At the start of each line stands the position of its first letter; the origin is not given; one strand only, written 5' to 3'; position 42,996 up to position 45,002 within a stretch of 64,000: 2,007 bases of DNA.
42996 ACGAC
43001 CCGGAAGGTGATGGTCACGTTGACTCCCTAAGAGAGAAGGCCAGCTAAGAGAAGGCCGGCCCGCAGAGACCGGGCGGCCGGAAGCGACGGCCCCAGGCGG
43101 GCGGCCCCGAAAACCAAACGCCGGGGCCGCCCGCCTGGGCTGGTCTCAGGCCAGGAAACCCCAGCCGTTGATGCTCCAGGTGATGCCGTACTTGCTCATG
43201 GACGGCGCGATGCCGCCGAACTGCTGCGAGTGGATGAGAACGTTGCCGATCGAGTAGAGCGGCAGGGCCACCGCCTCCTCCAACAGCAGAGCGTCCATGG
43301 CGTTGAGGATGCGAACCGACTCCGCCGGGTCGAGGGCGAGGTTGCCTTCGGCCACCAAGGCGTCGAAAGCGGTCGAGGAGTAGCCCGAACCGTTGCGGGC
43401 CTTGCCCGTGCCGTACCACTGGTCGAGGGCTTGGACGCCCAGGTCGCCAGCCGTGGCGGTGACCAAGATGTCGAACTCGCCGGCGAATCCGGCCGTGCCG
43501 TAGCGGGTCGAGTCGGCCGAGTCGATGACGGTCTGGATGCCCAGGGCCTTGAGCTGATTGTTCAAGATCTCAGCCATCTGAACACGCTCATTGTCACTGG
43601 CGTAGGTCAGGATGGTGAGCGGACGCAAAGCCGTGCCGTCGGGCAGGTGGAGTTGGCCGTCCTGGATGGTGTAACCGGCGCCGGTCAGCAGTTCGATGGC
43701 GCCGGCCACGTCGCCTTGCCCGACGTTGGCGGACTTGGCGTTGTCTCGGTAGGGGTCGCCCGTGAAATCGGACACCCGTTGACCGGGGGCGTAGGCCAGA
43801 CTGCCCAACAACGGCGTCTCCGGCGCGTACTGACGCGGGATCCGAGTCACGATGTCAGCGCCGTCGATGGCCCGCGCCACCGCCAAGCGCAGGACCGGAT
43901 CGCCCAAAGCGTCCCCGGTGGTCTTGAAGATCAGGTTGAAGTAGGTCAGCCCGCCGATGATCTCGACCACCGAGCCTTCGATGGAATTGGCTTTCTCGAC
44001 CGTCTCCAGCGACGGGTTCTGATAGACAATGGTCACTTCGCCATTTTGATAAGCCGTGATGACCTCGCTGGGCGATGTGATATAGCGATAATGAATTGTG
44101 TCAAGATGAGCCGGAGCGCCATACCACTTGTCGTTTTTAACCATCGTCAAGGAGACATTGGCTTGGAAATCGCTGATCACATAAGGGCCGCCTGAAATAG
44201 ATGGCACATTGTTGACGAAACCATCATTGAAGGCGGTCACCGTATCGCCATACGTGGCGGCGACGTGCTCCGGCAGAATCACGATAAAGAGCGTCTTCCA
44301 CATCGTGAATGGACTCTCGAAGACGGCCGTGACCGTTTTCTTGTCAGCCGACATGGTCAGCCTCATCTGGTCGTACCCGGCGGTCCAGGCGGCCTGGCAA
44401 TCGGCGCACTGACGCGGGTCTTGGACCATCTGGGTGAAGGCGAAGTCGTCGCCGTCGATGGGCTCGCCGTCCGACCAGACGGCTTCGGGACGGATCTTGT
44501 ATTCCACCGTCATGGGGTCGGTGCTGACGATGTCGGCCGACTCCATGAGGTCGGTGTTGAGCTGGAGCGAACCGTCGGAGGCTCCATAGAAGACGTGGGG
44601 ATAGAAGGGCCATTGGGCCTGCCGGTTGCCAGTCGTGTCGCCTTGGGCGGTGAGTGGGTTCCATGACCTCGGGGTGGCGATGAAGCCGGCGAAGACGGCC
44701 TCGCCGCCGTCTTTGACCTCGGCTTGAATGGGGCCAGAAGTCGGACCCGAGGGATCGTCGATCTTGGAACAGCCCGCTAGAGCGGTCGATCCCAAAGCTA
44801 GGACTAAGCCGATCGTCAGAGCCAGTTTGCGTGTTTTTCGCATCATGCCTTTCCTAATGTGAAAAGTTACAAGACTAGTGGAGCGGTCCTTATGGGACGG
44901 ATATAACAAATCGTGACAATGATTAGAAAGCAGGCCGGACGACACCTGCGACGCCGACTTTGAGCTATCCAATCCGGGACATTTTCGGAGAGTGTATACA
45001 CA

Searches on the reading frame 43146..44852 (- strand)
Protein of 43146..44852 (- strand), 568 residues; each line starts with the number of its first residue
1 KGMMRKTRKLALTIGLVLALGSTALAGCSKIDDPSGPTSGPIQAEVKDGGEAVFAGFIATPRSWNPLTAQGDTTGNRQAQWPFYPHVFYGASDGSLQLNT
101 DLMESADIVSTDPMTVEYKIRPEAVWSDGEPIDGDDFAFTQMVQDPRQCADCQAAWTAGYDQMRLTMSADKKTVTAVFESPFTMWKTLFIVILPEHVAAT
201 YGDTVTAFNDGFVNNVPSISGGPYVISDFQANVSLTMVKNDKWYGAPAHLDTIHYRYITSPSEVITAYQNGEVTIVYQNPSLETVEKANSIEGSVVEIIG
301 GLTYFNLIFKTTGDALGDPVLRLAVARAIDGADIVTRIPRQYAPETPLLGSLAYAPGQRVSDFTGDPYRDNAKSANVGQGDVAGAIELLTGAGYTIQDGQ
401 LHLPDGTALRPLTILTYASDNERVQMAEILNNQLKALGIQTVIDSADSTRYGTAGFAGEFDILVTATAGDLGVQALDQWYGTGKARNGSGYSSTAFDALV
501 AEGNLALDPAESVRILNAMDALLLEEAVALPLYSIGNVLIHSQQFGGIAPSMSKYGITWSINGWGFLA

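Call 106: search_protein_families(library=pfam, proteins=[window:43146-44852:-], max_evalue=0.001)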
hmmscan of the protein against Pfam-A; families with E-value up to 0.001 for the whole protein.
window:43146-44852:- (568 aa): 1 family
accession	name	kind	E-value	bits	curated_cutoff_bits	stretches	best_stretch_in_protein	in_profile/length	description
PF00496.27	SBP_bac_5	-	1.4e-49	169.7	32.4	1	100-472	4-351/368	Bacterial extracellular solute-binding proteins, family 5 Middle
